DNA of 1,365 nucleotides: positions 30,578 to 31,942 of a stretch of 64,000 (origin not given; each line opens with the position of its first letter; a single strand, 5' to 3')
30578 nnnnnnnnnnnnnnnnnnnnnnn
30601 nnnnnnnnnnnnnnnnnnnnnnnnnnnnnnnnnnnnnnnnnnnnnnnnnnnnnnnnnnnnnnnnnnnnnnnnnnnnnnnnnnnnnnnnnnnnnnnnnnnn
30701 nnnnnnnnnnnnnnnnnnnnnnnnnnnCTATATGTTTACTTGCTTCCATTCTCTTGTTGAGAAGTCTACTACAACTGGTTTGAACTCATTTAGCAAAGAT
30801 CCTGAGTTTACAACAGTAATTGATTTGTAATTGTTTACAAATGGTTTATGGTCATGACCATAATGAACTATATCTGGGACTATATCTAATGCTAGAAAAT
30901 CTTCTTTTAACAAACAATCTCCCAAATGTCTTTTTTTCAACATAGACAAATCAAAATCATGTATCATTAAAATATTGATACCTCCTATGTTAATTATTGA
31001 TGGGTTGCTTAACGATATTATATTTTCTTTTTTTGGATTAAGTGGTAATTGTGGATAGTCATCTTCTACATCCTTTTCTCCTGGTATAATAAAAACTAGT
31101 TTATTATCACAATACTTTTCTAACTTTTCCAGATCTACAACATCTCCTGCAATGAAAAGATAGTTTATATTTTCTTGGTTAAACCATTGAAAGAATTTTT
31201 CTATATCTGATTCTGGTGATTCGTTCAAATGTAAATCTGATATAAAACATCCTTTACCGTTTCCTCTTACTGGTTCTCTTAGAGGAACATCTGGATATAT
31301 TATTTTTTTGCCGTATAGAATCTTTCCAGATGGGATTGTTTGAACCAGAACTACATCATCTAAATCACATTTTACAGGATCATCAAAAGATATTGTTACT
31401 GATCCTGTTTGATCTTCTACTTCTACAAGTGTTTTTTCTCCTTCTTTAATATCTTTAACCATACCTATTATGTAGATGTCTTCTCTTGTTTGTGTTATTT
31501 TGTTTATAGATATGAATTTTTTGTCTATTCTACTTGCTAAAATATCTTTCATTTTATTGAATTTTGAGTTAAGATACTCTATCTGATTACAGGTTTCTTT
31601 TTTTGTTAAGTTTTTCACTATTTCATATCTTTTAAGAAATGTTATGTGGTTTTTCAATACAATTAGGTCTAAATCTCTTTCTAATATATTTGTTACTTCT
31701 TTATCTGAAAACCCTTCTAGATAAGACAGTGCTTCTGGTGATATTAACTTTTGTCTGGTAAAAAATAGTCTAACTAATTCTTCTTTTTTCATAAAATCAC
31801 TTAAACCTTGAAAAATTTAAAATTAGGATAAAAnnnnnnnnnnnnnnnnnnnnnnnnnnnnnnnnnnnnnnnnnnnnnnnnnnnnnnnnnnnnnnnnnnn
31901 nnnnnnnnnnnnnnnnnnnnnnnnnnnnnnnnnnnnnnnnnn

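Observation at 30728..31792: Short DP1-like phosphoesterase with degenerate motif III immediately downstream of orc1/cdc6, without DP2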

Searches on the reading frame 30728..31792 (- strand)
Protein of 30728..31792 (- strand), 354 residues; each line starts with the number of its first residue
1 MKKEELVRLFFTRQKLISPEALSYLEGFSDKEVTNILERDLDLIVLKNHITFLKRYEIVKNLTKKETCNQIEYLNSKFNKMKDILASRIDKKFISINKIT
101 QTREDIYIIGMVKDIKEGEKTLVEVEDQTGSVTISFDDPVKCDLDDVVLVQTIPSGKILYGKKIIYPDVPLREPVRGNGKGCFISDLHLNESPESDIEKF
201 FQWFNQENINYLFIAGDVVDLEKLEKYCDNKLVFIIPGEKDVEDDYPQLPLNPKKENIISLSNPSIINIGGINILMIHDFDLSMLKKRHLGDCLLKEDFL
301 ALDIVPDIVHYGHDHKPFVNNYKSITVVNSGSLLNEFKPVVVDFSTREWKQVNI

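Call 3: search_protein_families(library=pfam, proteins=[window:30728-31792:-], max_evalue=1)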
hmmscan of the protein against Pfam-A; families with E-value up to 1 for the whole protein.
window:30728-31792:- (354 aa): 5 families
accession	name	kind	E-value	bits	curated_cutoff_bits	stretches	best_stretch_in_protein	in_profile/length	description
PF12850.12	Metallophos_2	-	9.6e-14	52.1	27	1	182-335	4-137/154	Calcineurin-like phosphoesterase superfamily domain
PF04042.21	DNA_pol_E_B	-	3.1e-06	27.2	29.1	1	222-286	71-144/210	DNA polymerase alpha/epsilon subunit B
PF00149.33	Metallophos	-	4.1e-05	24.5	21.5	1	183-301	5-143/191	Calcineurin-like phosphoesterase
PF25747.1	T5_p143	-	0.022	14.8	27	1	34-153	8-129/255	Bacteriophage T5 tail completion protein p143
PF22233.2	PhyR_sigma-like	-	0.24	11.6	27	1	22-41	14-33/50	Response regulator PhyR, sigma-like domain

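Call 4: search_protein_families(library=ncbifam, proteins=[window:30728-31792:-], max_evalue=1)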
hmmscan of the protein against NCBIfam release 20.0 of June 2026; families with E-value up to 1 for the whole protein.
window:30728-31792:- (354 aa): 10 families
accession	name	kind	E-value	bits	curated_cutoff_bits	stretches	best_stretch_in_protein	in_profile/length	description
NF003118.0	PRK04036.1-3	equivalog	8.3e-37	127.2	445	3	61-220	90-274/481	DNA-directed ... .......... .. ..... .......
NF003120.0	PRK04036.1-5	equivalog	7.5e-28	97.3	671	3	55-220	142-340/547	DNA-directed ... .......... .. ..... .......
NF003119.0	PRK04036.1-4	equivalog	2.4e-18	65.9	823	3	57-211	182-366/590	DNA-directed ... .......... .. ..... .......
NF003116.0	PRK04036.1-1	equivalog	4e-18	65.4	425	2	73-220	155-321/530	DNA-directed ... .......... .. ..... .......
NF003117.0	PRK04036.1-2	equivalog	2.8e-14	52.4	993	2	72-220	259-436/650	DNA-directed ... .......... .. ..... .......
TIGR00040.1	yfcE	subfamily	2e-11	44.2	56.25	1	183-334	5-135/158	YfcE family phosphodiesterase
NF006988.0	PRK09453.1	equivalog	0.00048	20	117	1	301-333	114-146/183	phosphodiesterase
TIGR03729.1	acc_ester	subfamily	0.0025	17.3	148.25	1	183-219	4-43/239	putative phosphoesterase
NF003743.0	PRK05340.1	equivalog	0.0031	16.7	134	1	182-220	5-45/242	UDP-2,3-diacylglucosamine diphosphatase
NF033553.1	MerP_Gpos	exception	0.044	13.6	110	1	111-147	65-100/112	mercury resistance system substrate-binding protein MerP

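Call 5: search_solved_structures(query=window:30728-31792:-, max_evalue=10, show_alignments=3)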
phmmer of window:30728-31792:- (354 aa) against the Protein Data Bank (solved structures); distinct sequences matched with E-value up to 10: 6.
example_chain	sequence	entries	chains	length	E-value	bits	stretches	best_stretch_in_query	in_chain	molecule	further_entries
6knb_A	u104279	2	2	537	8.8e-12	47.9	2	71-220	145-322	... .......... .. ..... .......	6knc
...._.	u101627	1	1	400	3.2e-10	42.8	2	74-221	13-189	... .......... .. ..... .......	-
5ihe_A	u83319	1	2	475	6.3e-10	41.8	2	74-221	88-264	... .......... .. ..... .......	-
6hmf_A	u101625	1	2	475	6.3e-10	41.8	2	74-221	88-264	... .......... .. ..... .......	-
6t8h_A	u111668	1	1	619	1e-09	41.1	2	74-220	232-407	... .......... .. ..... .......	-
8ppt_A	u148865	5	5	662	1.7e-09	40.4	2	74-221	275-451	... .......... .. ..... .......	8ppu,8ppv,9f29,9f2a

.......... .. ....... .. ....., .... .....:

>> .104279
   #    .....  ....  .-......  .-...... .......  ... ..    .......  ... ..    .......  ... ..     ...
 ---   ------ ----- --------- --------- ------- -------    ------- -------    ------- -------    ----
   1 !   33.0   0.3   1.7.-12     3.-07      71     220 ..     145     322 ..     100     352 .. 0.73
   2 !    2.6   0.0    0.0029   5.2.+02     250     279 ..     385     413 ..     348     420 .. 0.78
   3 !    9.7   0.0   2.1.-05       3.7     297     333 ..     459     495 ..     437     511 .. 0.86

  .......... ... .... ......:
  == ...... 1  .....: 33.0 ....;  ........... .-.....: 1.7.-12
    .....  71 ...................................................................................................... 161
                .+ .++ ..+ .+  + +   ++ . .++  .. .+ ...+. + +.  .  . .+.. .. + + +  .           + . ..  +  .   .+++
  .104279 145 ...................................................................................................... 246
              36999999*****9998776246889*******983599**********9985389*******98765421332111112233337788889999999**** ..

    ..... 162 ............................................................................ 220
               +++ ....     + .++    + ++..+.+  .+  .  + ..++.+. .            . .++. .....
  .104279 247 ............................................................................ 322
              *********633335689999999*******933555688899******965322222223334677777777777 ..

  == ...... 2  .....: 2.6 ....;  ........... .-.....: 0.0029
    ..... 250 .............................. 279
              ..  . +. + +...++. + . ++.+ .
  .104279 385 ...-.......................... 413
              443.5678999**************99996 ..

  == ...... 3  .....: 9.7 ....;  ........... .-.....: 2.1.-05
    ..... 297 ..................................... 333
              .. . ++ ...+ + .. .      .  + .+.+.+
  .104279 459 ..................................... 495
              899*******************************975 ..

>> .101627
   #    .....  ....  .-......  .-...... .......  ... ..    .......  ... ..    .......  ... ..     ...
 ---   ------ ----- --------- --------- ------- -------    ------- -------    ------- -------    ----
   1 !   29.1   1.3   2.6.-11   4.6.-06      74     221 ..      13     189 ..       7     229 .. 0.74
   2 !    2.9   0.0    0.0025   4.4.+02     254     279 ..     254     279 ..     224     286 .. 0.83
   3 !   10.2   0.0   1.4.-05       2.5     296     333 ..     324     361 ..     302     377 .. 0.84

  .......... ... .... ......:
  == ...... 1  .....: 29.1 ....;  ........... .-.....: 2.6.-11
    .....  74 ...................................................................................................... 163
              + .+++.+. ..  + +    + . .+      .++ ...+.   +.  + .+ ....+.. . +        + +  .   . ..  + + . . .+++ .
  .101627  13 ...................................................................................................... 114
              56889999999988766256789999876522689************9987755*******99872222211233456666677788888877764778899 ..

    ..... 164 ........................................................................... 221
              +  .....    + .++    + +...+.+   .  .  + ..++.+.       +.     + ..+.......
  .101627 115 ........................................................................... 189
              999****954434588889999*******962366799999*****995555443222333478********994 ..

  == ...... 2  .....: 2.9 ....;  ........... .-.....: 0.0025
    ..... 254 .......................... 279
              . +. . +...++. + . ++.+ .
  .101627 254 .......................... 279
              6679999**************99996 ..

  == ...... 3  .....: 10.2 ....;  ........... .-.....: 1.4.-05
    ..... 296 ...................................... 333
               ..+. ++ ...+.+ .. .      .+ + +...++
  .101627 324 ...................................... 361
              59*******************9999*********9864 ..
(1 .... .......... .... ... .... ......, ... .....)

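Call 10: find_homologous_proteins(query=window:30728-31792:-, max_evalue=0.001)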
Query window:30728-31792:- (354 aa): 213 proteins with E <= 0.001 among 3754 candidates; the best 120 are listed.
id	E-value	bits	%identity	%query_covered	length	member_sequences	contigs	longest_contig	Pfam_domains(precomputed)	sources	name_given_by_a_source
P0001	1.8e-231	785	100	100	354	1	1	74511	PF04042.22,PF12850.13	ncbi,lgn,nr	ncbi:MAG: metallophosphoesterase family protein [Candidatus Aenigmarchaeota archaeon]|nr:metallophos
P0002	4.3e-208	708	89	99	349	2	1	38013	PF04042.22,PF12850.13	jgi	-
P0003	9.2e-205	697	86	100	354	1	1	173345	PF12850.13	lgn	-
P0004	1.9e-169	581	71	100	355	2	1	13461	PF12850.13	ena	-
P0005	4.6e-169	580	70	100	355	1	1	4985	PF04042.22,PF12850.13,PF00149.34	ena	-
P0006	1.4e-160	552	67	100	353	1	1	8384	PF04042.22,PF12850.13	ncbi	ncbi:MAG: metallophosphoesterase family protein [Candidatus Aenigmatarchaeota archaeon]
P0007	1.0e-155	536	66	99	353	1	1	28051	PF12850.13,PF00149.34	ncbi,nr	ncbi:MAG: metallophosphoesterase family protein [Candidatus Aenigmarchaeota archaeon]|nr:metallophos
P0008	6.6e-126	438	71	75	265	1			PF04042.22,PF12850.13,PF00149.34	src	-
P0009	2.9e-113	397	51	99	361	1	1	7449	PF12850.13,PF00149.34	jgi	jgi:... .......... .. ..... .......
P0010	1.9e-111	391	52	100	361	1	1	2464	PF12850.13,PF00149.34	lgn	-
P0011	2.2e-108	380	52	100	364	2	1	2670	PF12850.13,PF00149.34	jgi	jgi:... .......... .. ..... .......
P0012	2.4e-108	380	51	100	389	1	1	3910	PF04042.22,PF12850.13,PF00149.34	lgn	-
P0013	2.5e-108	380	47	100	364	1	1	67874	PF12850.13,PF00149.34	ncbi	-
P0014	7.0e-108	379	50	99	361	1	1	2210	PF12850.13,PF00149.34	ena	-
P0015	1.5e-107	378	51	100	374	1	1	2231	PF04042.22,PF12850.13,PF00149.34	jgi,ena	-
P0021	4.0e-104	366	49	99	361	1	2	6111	PF04042.22,PF12850.13,PF00149.34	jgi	-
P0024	4.7e-103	363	48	98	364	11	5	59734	PF04042.22,PF12850.13,PF00149.34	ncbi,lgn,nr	ncbi:MAG: metallophosphoesterase family protein [Candidatus Aenigmarchaeota archaeon]|nr:metallophos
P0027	1.1e-102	362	49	100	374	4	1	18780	PF04042.22,PF12850.13,PF00149.34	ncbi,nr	ncbi:MAG: metallophosphoesterase family protein [Candidatus Aenigmarchaeota archaeon]|nr:metallophos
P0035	2.3e-101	357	46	100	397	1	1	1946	PF04042.22,PF12850.13,PF00149.34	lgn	-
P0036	2.9e-101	357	48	100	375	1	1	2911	PF04042.22,PF12850.13,PF00149.34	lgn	-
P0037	6.0e-101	356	49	100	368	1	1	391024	PF04042.22,PF12850.13,PF00149.34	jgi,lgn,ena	-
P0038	2.5e-100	354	47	99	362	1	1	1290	PF04042.22,PF12850.13,PF00149.34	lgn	-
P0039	3.3e-100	354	49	99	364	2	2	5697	PF04042.22,PF12850.13,PF00149.34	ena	-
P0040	8.1e-100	352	45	99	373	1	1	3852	PF04042.22,PF12850.13,PF00149.34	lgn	-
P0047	4.8e-98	346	48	100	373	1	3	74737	PF04042.22,PF12850.13,PF00149.34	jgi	-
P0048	1.3e-97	345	47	99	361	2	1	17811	PF04042.22,PF12850.13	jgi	-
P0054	3.2e-96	340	46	99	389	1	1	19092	PF04042.22,PF12850.13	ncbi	-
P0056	8.6e-96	339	45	97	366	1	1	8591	PF04042.22,PF12850.13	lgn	-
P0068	2.0e-93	331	47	100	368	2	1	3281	PF04042.22,PF12850.13,PF00149.34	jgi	jgi:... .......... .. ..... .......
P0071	4.0e-93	330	44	100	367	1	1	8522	PF04042.22,PF12850.13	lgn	-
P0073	1.3e-92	329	44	100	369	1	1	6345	PF04042.22,PF12850.13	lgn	-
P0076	6.7e-92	326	44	99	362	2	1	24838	PF04042.22,PF12850.13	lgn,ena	-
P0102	4.0e-80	288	46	84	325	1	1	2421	PF04042.22,PF12850.13,PF00149.34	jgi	jgi:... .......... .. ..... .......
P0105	2.9e-79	285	42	99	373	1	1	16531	PF04042.22,PF12850.13,PF00149.34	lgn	-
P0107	5.1e-78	281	40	99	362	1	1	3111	PF04042.22,PF12850.13,PF00149.34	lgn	-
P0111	8.2e-74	267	43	97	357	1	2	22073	PF04042.22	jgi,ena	-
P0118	8.0e-71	257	41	99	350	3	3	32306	PF04042.22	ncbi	-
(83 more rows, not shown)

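Call 32: find_related_loci(query=A1, collection=genome_contigs, flank=10000)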
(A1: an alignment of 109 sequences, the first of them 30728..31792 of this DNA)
Query A1 (354 aa) in genome_contigs; peptide patterns used: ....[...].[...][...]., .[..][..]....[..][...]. (x = any residue, [..] = any of these).
96 stretches matched a pattern; 42 encode a relative of the query (tblastn E <= 1e-3); 41 distinct loci.
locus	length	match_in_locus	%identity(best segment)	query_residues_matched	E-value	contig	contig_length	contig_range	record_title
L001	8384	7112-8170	67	1-354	1e-166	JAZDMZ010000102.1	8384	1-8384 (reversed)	MAG: Candidatus Aenigmatarchaeota archaeon isolate MEGAHIT-group-0.686 k141_7120700, whole genome shotgun sequence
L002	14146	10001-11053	66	1-352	1e-162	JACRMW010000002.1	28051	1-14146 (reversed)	MAG: Candidatus Aenigmatarchaeota archaeon isolate NC_groundwater_1917_Pr3_S-0.2um_36_3 scaffold_100737, whole genome sh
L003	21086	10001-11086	49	1-354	5e-113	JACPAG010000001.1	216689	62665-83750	MAG: Candidatus Aenigmatarchaeota archaeon isolate NC_groundwater_225_Ag_S-0.2um_45_12 S5_GD2017_2_S2_scaffold_45, whole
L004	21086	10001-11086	49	1-354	7e-111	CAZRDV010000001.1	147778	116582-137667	MAG TPA_asm: uncultured archaeon isolate SRP214966_co4_414 genome assembly, contig: NODE_8_length_147778_cov_15.363843,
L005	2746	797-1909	49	1-354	2e-114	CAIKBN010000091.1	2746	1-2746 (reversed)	uncultured archaeon isolate AlinenSediments_bin-3679 genome assembly, contig: bin-3679:091/178, whole genome shotgun seq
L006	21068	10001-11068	48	4-351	5e-110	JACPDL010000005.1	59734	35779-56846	MAG: Candidatus Aenigmatarchaeota archaeon isolate NC_groundwater_308_Ag_B-0.1um_45_55 GD18-4_B1_scaffold_1427409, whole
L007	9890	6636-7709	48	2-351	9e-110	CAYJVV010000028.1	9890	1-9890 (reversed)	MAG TPA_asm: uncultured archaeon isolate ERP125453_co1_326 genome assembly, contig: NODE_8054_length_9890_cov_4.912252,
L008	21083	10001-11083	47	1-354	3e-109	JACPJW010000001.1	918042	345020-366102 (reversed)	MAG: Candidatus Aenigmatarchaeota archaeon isolate NC_groundwater_478_Ag_S-0.1um_47_21 S35_SO-1_scaffold_71026, whole ge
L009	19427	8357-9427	48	7-354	2e-106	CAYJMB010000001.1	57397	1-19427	MAG TPA_asm: uncultured archaeon isolate ERP125453_co1_110 genome assembly, contig: NODE_358_length_57397_cov_28.291008,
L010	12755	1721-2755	49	1-348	4e-106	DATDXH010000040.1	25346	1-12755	MAG TPA_asm: archaeon isolate SMAG_U8133 k141_1934345, whole genome shotgun sequence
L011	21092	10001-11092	49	1-354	4e-108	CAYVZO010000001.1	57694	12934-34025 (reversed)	MAG TPA_asm: uncultured archaeon isolate binchicken_co19_635 genome assembly, contig: NODE_526_length_57694_cov_5.757959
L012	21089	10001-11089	47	1-354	2e-105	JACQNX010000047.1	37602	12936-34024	MAG: Candidatus Aenigmatarchaeota archaeon isolate NC_groundwater_1266_Ag_S-0.2um_44_80 S_p2_S4_coassembly_k141_2224296,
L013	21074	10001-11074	43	1-354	2e-101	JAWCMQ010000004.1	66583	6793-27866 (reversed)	MAG: Candidatus Aenigmatarchaeota archaeon isolate JZ-2_201705_bins_45 JZ-2_201705_bins_45_scaffold_4, whole genome shot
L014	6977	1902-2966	46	1-354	1e-100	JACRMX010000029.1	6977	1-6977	MAG: Candidatus Aenigmatarchaeota archaeon isolate NC_groundwater_1918_Pr3_S-0.2um_41_3 scaffold_349448, whole genome sh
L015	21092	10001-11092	47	1-354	3e-100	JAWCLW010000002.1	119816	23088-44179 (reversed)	MAG: Candidatus Aenigmatarchaeota archaeon isolate JZ-2_201705_bins_247 JZ-2_201705_bins_247_scaffold_2, whole genome sh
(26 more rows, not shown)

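Call 34: predict_structure(alignment_id=A1)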
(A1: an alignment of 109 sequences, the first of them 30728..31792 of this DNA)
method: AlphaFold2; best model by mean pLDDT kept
length: 354 residues; sequences in the alignment: 109
mean_pLDDT: 94.5   pTM: 0.89
mean pLDDT of the five models: 94.5, 94.0, 94.0, 94.0, 93.8
residues with pLDDT >= 90: 301; 70-90: 53; 50-70: 0; < 50: 0
segments of 3 or more residues with pLDDT < 50: none
pLDDT, mean of each block of 10 residues (from residue 1): 91 94 86 87 91 89 95 96 93 93 94 97 97 97 96 93 96 95 96 96 93 96 93 96 96 96 97 97 97 94 98 92 98 95 97 94
secondary structure, 60 per line:
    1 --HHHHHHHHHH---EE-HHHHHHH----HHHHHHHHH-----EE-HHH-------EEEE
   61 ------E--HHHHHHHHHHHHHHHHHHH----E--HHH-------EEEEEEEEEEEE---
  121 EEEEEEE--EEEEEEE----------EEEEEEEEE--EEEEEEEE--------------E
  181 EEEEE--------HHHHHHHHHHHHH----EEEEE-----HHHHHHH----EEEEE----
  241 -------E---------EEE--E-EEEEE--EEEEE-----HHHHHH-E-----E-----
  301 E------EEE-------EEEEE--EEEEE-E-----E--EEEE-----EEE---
elements in order: H3-12 H19-25 H30-38 E57-60 H70-88 E106-117 E121-127 E130-136 E147-155 E158-165 E180-185 H194-206 E211-215 H221-227 E232-236 E258-260 E265-269 E272-276 H282-287 E308-310 E318-322 E325-329 E340-343 E349-351
